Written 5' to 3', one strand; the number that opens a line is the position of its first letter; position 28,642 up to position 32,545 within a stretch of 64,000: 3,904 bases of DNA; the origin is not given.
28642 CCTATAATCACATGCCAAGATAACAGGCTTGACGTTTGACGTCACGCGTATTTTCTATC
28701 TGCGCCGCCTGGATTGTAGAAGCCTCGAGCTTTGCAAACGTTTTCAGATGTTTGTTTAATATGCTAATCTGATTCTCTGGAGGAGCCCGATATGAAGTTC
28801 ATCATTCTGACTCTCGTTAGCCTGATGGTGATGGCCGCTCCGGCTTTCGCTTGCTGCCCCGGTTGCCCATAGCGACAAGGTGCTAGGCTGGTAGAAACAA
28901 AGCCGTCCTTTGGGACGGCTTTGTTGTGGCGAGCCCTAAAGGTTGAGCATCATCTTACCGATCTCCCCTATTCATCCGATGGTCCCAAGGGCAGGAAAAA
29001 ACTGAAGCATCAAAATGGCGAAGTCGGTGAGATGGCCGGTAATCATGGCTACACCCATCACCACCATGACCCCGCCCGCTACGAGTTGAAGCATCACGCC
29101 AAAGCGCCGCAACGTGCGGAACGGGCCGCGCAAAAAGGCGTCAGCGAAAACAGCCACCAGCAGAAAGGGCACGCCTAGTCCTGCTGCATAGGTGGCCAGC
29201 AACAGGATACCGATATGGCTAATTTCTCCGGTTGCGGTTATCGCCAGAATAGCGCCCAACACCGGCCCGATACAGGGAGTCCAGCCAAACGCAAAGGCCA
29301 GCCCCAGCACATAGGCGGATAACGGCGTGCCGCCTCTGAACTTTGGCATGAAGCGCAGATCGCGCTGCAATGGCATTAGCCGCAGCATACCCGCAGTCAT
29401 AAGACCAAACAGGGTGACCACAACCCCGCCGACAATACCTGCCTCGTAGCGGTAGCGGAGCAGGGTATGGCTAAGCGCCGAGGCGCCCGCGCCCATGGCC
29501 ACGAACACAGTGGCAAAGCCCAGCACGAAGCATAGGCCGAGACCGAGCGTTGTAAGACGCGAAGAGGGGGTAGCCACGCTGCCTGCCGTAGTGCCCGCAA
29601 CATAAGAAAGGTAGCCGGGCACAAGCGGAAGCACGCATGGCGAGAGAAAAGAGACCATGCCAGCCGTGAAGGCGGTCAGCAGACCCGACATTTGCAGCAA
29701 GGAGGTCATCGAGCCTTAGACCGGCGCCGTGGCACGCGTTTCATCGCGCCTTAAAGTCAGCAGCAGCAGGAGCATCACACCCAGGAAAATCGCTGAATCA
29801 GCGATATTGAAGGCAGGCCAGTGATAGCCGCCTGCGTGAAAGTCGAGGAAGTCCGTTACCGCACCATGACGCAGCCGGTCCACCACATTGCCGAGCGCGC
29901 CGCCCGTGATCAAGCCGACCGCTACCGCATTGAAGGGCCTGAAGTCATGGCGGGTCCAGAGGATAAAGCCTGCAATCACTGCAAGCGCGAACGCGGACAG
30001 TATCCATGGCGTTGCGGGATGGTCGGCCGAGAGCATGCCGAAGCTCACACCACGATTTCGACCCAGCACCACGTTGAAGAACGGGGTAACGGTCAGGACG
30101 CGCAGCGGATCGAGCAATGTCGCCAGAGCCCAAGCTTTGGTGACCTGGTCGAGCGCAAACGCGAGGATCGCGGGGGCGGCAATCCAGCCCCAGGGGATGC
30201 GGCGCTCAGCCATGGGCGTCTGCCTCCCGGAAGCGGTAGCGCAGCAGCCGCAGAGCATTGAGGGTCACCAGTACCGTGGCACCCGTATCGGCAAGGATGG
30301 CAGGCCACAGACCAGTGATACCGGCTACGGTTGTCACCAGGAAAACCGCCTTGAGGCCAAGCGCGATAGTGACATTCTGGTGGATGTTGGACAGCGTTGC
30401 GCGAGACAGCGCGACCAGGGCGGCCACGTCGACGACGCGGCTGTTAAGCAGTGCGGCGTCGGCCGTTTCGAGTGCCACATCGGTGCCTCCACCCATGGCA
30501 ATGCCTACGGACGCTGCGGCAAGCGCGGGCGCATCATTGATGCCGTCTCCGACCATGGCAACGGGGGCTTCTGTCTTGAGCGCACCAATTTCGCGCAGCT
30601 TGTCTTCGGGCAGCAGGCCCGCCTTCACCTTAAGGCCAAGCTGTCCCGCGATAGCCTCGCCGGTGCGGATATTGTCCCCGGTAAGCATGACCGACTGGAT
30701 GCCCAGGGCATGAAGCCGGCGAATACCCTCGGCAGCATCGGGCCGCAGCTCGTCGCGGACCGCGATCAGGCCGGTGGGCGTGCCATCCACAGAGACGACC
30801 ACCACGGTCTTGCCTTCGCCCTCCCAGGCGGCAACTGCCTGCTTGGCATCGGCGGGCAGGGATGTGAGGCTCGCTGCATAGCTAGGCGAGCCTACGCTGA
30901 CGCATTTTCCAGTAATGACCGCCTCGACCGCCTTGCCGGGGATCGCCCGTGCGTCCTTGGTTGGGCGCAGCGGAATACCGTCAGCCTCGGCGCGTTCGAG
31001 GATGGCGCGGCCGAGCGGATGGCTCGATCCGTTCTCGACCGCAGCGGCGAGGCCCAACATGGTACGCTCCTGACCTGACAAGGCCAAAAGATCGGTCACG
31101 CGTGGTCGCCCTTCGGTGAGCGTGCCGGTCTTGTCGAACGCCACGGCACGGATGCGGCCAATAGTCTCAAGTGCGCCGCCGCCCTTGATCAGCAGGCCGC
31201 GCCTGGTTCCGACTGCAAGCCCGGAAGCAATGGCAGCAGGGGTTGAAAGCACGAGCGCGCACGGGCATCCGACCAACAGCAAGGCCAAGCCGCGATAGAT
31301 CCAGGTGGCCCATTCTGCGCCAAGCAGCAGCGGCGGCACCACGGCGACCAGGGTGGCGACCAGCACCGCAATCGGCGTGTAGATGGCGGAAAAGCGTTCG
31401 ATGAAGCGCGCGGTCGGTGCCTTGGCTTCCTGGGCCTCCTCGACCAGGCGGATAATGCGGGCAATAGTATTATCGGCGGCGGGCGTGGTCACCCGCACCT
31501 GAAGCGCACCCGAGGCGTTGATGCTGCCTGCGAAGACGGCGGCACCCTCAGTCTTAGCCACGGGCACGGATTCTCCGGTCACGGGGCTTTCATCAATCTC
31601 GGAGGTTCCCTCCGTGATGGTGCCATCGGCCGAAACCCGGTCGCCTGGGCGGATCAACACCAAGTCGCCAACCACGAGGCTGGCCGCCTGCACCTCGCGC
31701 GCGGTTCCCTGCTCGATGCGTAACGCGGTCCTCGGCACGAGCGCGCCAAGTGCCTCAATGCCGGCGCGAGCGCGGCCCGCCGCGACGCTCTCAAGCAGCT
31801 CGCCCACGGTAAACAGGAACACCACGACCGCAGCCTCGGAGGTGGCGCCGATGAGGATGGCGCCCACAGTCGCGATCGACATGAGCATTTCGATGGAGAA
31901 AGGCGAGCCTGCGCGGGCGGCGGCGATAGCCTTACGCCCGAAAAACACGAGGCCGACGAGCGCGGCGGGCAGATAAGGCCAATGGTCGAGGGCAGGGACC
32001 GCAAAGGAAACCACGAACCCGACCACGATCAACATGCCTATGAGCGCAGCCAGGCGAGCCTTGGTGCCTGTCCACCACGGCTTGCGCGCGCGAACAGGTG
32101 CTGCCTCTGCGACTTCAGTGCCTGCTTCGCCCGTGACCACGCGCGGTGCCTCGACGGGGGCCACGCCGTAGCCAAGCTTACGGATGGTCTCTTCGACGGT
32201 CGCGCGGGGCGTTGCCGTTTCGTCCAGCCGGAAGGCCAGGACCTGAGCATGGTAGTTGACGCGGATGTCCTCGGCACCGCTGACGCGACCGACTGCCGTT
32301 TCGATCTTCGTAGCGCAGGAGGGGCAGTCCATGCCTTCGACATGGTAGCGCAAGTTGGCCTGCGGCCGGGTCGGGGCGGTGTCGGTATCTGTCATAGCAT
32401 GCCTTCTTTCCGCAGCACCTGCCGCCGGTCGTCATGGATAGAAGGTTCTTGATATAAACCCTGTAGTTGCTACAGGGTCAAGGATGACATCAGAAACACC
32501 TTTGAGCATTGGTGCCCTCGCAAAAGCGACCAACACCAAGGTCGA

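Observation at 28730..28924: Unannotated 26-codon ORF encoding signal peptide plus CCPGCP, next to ccdA-lspA-cadA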

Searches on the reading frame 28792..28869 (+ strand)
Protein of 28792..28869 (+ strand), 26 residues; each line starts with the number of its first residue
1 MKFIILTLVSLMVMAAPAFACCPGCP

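Call 7: search_protein_families(library=ncbifam, proteins=[window:28792-28869:+], max_evalue=10)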
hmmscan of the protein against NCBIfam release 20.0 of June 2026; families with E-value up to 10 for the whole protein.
seq(26 aa): 1 family
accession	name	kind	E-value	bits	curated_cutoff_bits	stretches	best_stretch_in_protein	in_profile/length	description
NF047414.1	BRANT_His_rich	hypoth_equivalog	0.19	12.8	44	1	1-20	2-21/62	His-rich protein BRANT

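Call 8: search_protein_families(library=pfam, proteins=[window:28792-28869:+], max_evalue=10)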
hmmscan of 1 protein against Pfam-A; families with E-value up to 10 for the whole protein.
seq(26 aa): 0 families

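Call 21: search_dna_similar(query=window:28792-28869:+, collection=plasmids, mode=protein, max_evalue=10, max_rows=40)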
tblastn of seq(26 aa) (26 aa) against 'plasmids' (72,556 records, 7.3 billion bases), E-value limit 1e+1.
No match.

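Call 30: list_cluster_members(proteins=[window:28792-28869:+, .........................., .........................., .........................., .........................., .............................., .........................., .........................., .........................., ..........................])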
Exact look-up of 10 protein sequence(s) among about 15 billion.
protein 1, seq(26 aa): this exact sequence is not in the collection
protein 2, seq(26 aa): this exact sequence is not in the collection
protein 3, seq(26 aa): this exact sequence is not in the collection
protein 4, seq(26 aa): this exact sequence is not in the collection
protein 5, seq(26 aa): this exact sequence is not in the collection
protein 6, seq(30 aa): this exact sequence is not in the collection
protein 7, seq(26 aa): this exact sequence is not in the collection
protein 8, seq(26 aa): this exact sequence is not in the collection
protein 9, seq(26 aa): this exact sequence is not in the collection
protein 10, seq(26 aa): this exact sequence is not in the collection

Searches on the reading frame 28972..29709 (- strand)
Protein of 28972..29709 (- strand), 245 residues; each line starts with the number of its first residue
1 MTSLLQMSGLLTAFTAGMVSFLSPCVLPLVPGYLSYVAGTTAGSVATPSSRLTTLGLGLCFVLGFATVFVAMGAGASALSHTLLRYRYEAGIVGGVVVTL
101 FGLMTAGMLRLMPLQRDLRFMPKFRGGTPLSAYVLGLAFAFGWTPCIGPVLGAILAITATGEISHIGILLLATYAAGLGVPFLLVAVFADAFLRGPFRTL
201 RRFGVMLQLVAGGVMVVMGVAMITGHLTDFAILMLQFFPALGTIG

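Call 3: search_protein_families(library=pfam, proteins=[window:28972-29709:-], max_evalue=0.01)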
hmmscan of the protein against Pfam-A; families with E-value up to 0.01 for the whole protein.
window:28972-29709:- (245 aa): 1 family
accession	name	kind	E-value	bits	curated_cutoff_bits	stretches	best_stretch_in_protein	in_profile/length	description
PF02683.22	DsbD_TM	-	2.7e-15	56.7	27.1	1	10-207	5-207/219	Cytochrome C biogenesis protein transmembrane domain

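Call 7: search_protein_families(library=ncbifam, proteins=[window:28972-29709:-], max_evalue=10)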
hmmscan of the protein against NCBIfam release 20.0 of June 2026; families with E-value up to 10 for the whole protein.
window:28972-29709:- (245 aa): 5 families
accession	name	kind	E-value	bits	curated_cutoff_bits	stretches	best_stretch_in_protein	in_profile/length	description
NF045694.1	seleno_TsoB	exception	1.2e-11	43.4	805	1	7-231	182-399/572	rhodanese/DsbD fusion-like selenoprotein TsoB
NF001419.0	PRK00293.1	subfamily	6.3e-07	28.3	330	1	9-234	171-393/574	protein-disulfide reductase DsbD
NF008090.0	PRK10832.1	equivalog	0.054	13.6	304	1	184-232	43-91/182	CDP-diacylglycerol--glycerol-3-phosphate 3-phosphatidyltransferase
NF010310.2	PRK13747.1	equivalog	1.9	8.5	80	2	12-70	15-71/76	broad-spectrum mercury transporter MerE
TIGR02865.1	spore_II_E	equivalog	2.8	5.9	490.8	1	134-219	186-255/764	stage II sporulation protein E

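Call 10: find_encoding_contigs(protein=window:28972-29709:-, flank=6000, max_places=10)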
Protein window:28972-29709:- (245 aa): 5 contigs read that carry it; 4 places shown.
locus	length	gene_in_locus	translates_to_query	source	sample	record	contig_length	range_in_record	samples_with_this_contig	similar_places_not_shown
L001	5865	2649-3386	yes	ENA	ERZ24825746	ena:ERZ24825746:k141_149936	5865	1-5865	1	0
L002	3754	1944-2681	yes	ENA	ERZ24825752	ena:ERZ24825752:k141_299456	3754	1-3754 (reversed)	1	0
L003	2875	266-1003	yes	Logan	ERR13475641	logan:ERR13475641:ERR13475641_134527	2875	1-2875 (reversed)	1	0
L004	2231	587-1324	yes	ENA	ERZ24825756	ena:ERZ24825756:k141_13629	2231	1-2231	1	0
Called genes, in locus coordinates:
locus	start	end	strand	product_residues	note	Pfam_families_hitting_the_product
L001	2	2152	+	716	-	?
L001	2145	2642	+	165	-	PF01252:Peptidase_A8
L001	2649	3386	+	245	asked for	PF02683:DsbD_TM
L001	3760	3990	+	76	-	PF05015:HigB-like_toxin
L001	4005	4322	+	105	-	PF01381:HTH_3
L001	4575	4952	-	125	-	-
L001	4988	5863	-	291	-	?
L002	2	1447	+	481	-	?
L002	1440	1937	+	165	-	PF01252:Peptidase_A8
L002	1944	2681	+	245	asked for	PF02683:DsbD_TM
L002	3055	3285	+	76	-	PF05015:HigB-like_toxin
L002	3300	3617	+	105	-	PF01381:HTH_3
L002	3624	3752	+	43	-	?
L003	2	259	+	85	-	?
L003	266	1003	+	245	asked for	PF02683:DsbD_TM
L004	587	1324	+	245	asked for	PF02683:DsbD_TM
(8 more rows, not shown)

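Call 11: find_homologous_proteins(query=window:28972-29709:-, max_evalue=1e-20)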
Query window:28972-29709:- (245 aa): 7996 proteins with E <= 1e-20 among 8000 candidates; the best 120 are listed.
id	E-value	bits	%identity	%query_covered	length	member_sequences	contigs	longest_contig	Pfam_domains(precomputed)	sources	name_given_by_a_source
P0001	3.7e-136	470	94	100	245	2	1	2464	PF02683.23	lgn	-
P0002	2.0e-132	458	92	100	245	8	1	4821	PF02683.23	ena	-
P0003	2.8e-121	422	85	100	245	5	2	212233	PF02683.23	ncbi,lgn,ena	ncbi:cytochrome c biogenesis CcdA family protein [Roseomonas nepalensis]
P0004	2.1e-119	415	83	100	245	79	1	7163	PF02683.23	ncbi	ncbi:cytochrome c biogenesis CcdA family protein [Roseicella aerolata]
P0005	9.7e-117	407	81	100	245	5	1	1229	PF02683.23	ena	-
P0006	4.2e-115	401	83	98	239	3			PF02683.23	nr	nr:cytochrome c biogenesis CcdA family protein [uncultured Roseococcus sp.]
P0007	6.2e-115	401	80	100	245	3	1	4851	PF02683.23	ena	-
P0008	3.8e-114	398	80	100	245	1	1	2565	PF02683.23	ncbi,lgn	-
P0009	3.1e-113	395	81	100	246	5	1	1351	PF02683.23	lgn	-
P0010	5.2e-113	395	82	98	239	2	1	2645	PF02683.23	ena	-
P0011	6.7e-111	388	78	99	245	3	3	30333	PF02683.23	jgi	-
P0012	1.2e-99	351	70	99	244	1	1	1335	PF02683.23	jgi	jgi:cytochrome c-type biogenesis protein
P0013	1.7e-99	350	73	99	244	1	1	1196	PF02683.23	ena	-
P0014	1.4e-98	347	71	97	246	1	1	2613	PF02683.23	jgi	jgi:cytochrome c-type biogenesis protein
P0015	1.9e-97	344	73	97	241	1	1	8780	PF02683.23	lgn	-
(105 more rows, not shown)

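Call 12: find_encoding_contigs(protein=P0003, flank=5000, max_places=3)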
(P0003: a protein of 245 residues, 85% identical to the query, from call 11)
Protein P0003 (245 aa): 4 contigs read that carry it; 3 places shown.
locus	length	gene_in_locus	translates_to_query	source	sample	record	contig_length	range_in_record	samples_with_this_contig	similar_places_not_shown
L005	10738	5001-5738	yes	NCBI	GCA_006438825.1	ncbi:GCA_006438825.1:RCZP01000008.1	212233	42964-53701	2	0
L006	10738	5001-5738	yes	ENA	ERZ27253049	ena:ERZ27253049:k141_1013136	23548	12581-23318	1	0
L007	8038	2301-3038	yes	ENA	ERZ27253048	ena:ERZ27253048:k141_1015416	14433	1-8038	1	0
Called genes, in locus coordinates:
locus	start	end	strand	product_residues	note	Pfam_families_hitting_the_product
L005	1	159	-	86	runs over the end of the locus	-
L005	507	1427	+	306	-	PF01545:Cation_efflux, PF16916:ZT_dimer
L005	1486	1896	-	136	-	PF00376:MerR, PF13411:MerR_1, PF09278:MerR-DNA-bind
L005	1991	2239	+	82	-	PF00403:HMA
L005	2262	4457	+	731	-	PF00403:HMA, PF00122:E1-E2_ATPase, PF00702:Hydrolase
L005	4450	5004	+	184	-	PF01252:Peptidase_A8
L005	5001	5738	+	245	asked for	PF02683:DsbD_TM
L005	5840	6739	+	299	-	PF00753:Lactamase_B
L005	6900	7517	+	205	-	PF01545:Cation_efflux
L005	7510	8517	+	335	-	PF00795:CN_hydrolase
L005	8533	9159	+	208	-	PF02630:SCO1-SenC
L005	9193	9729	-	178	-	PF20001:DUF6428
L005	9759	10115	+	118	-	PF12840:HTH_20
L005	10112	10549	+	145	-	PF03960:ArsC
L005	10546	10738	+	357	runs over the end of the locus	PF01758:SBF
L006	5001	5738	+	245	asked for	PF02683:DsbD_TM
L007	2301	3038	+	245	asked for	PF02683:DsbD_TM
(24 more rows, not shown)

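Call 13: find_encoding_contigs(protein=P0004, flank=5000, max_places=3)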
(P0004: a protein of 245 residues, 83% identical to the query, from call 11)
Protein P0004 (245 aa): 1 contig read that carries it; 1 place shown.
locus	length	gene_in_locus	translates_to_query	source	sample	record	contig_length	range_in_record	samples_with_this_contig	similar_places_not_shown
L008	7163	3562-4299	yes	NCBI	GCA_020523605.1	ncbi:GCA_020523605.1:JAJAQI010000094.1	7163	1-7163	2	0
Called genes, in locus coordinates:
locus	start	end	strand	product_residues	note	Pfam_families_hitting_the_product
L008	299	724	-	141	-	PF00376:MerR, PF13411:MerR_1, PF09278:MerR-DNA-bind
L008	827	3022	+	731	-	PF00403:HMA, PF00122:E1-E2_ATPase, PF00702:Hydrolase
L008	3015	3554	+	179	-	PF01252:Peptidase_A8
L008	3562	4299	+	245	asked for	PF02683:DsbD_TM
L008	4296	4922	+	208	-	PF01545:Cation_efflux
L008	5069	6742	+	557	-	PF04273:BLH_phosphatase, PF01266:DAO (weak), PF05834:Lycopene_cycl (faint), PF07992:Pyr_redox_2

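Call 14: find_encoding_contigs(protein=P0011, flank=5000, max_places=3)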
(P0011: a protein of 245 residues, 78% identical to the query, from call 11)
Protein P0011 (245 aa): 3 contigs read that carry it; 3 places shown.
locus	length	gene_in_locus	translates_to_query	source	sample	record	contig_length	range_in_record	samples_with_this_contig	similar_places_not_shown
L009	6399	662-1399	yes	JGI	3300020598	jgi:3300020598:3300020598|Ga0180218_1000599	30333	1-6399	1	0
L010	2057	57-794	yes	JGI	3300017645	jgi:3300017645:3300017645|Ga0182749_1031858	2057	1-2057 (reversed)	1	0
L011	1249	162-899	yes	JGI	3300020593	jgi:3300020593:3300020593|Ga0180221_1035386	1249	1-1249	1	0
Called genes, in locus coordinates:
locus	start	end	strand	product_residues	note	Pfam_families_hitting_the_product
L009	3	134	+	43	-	?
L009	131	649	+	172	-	PF01252:Peptidase_A8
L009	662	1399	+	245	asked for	PF02683:DsbD_TM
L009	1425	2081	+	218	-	PF02630:SCO1-SenC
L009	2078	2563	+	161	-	PF04314:LpqE-like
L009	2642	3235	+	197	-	PF13462:Thioredoxin_4, PF01323:DSBA (faint)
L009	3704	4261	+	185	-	PF02659:Mntp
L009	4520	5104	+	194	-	PF04264:YceI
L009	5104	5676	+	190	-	PF01292:Ni_hydr_CYTB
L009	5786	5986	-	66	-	-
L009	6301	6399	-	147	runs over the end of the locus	PF02077:SURF4, PF07291:MauE, PF07681:DoxX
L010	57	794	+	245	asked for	PF02683:DsbD_TM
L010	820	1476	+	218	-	PF02630:SCO1-SenC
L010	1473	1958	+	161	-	PF04314:LpqE-like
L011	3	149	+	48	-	?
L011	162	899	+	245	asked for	PF02683:DsbD_TM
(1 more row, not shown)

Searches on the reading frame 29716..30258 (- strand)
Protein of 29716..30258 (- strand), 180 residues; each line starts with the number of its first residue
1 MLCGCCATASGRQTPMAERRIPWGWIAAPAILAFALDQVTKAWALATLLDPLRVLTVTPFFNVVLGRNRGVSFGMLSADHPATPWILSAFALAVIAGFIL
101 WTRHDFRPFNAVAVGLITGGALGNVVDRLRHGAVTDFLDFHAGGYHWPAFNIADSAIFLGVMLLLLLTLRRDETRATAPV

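Call 3: search_protein_families(library=pfam, proteins=[window:29716-30258:-], max_evalue=0.01)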
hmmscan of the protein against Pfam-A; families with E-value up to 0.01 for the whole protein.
window:29716-30258:- (180 aa): 1 family
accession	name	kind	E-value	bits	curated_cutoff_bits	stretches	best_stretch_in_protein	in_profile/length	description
PF01252.23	Peptidase_A8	-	1.7e-37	129.2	25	1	30-169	2-141/142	Signal peptidase (SPase) II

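Call 7: search_protein_families(library=ncbifam, proteins=[window:29716-30258:-], max_evalue=10)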
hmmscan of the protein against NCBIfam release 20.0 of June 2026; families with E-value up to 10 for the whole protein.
window:29716-30258:- (180 aa): 25 families
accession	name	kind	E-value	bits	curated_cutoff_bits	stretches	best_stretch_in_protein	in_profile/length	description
NF011352.0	PRK14770.1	equivalog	1.2e-38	132.3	223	1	28-176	21-170/173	lipoprotein signal peptidase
TIGR00077.1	lspA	equivalog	1e-31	110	73.95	1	25-170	11-156/164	signal peptidase II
NF011360.0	PRK14779.1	subfamily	2.9e-31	108.7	177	1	31-168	17-153/163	lipoprotein signal peptidase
NF011357.0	PRK14775.1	equivalog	8.4e-30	103.9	201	1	31-172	12-151/170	lipoprotein signal peptidase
NF011371.0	PRK14790.1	equivalog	1.4e-24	86.8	202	1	27-169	13-153/169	lipoprotein signal peptidase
NF011368.0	PRK14787.1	equivalog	4.2e-24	85.5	177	1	28-167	6-152/167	lipoprotein signal peptidase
NF011365.0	PRK14784.1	equivalog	1.3e-22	80.7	181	1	35-177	16-155/160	lipoprotein signal peptidase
NF011366.0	PRK14785.1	subfamily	2.2e-22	79.9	256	1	30-168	48-189/198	lipoprotein signal peptidase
NF011356.0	PRK14774.1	equivalog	2.9e-22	79.3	256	1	28-169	6-151/185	lipoprotein signal peptidase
NF011358.0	PRK14776.1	equivalog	1.2e-21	77.3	285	1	21-170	9-156/170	lipoprotein signal peptidase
NF011359.0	PRK14777.1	subfamily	1.2e-19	70.7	187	1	15-179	18-188/191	lipoprotein signal peptidase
NF011370.0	PRK14789.1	equivalog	2.1e-18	66.7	248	1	23-165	8-146/194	lipoprotein signal peptidase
NF011354.0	PRK14772.1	equivalog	4.3e-18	65.3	321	1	10-170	9-170/190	lipoprotein signal peptidase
NF011350.0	PRK14768.1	equivalog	2.9e-17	63.3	210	1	31-168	8-140/148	lipoprotein signal peptidase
NF011355.0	PRK14773.1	subfamily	4.6e-17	62.5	218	1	61-177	73-195/206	lipoprotein signal peptidase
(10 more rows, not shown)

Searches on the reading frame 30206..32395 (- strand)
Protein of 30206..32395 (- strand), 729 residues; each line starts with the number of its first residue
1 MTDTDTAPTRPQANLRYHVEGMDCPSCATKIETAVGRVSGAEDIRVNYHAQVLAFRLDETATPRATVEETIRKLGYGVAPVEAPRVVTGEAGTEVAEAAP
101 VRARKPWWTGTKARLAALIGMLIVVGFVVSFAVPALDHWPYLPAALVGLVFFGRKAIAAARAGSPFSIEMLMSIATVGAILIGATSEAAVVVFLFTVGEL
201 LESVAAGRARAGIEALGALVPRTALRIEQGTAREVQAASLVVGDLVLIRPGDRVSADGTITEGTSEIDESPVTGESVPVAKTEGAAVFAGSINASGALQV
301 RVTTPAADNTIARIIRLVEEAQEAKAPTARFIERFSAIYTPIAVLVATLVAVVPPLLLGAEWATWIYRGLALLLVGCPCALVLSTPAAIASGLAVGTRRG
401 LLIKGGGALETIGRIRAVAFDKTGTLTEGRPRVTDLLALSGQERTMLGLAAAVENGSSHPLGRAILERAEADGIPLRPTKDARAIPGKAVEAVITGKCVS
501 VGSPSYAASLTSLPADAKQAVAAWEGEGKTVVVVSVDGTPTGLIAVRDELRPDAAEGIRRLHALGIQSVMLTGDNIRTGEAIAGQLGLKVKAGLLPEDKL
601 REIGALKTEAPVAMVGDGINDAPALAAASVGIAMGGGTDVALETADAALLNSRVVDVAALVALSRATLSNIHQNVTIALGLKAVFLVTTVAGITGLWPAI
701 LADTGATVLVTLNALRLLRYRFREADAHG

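Call 3: search_protein_families(library=pfam, proteins=[window:30206-32395:-], max_evalue=0.01)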
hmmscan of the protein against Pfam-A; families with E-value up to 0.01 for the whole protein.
window:30206-32395:- (729 aa): 4 families
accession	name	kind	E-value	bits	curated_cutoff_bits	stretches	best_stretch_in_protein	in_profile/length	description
PF00122.25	E1-E2_ATPase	-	1.1e-52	178.7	28.1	1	219-396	2-178/181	E1-E2 ATPase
PF00702.32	Hydrolase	-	3.8e-33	115.9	26.4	1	415-628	1-190/191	haloacid dehalogenase-like hydrolase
PF00403.32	HMA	-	5.5e-13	49.5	24.8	1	17-76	2-61/62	Heavy-metal-associated domain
PF08282.18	Hydrolase_3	-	0.00017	21.8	20.9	1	611-647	205-241/255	haloacid dehalogenase-like hydrolase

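Call 7: search_protein_families(library=ncbifam, proteins=[window:30206-32395:-], max_evalue=10)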
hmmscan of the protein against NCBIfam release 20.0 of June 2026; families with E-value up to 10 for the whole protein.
window:30206-32395:- (729 aa): 34 families (the best 25 are shown)
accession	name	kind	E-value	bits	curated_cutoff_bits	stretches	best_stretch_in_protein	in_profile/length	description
NF008262.1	PRK11033.1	equivalog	1.3e-251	837.1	1005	1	10-721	38-731/731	zinc/cadmium/mercury/lead-transporting ATPase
NF033775.1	P_type_ZntA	exception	1.1e-222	741.4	1240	1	10-720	45-731/732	Zn(II)/Cd(II)/Pb(II) translocating P-type ATPase ZntA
TIGR01525.1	ATPase-IB_hvy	subfamily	1.2e-177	592.2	346.25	1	168-717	1-560/560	heavy metal translocating P-type ATPase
TIGR01512.1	ATPase-IB2_Cd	subfamily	2e-155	518.3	313.5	2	168-479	1-293/494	cadmium family heavy metal-translocating P-type ATPase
TIGR01511.1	ATPase-IB1_Cu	subfamily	1.7e-120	403.5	397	1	187-717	45-541/542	copper-translocating P-type ATPase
NF007952.0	PRK10671.1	equivalog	1e-108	364.7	1316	2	188-721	293-835/838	copper-exporting P-type ATPase CopA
TIGR01494.1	ATPase_P-type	subfamily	1.5e-79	267.7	62.3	1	191-693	2-464/478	HAD-IC family P-type ATPase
TIGR01497.1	kdpB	equivalog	1.3e-49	168.9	527.9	1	196-668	78-567/675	potassium-transporting ATPase subunit KdpB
TIGR01647.1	ATPase-IIIA_H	equivalog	2.6e-45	154.9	615.5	2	168-591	38-484/755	plasma-membrane proton-efflux P-type ATPase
NF010609.0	PRK14010.1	equivalog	6.4e-43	146.9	1323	1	196-668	77-562/673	K(+)-transporting ATPase subunit B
TIGR01522.1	ATPase-IIA2_Ca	equivalog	6.8e-38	130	798.3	3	177-439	72-343/854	calcium-transporting P-type ATPase, PMR1-type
TIGR01116.1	ATPase-IIA1_Ca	equivalog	5.1e-34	117.5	703.4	2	539-675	456-609/799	calcium-translocating P-type ATPase, SERCA-type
TIGR01517.1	ATPase-IIB_Ca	equivalog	3e-31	108.4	507.05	3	227-436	161-381/882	calcium-translocating P-type ATPase, PMCA-type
TIGR01106.1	ATPase-IIC_X-K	subfamily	1.2e-27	96.2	946.1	3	213-436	132-365/997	Na,H/K antiporter P-type ATPase subunit alpha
TIGR01523.1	ATPase-IID_K-Na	equivalog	1.7e-26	92.2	645.05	4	595-676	676-759/997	potassium/sodium efflux P-type ATPase, fungal-type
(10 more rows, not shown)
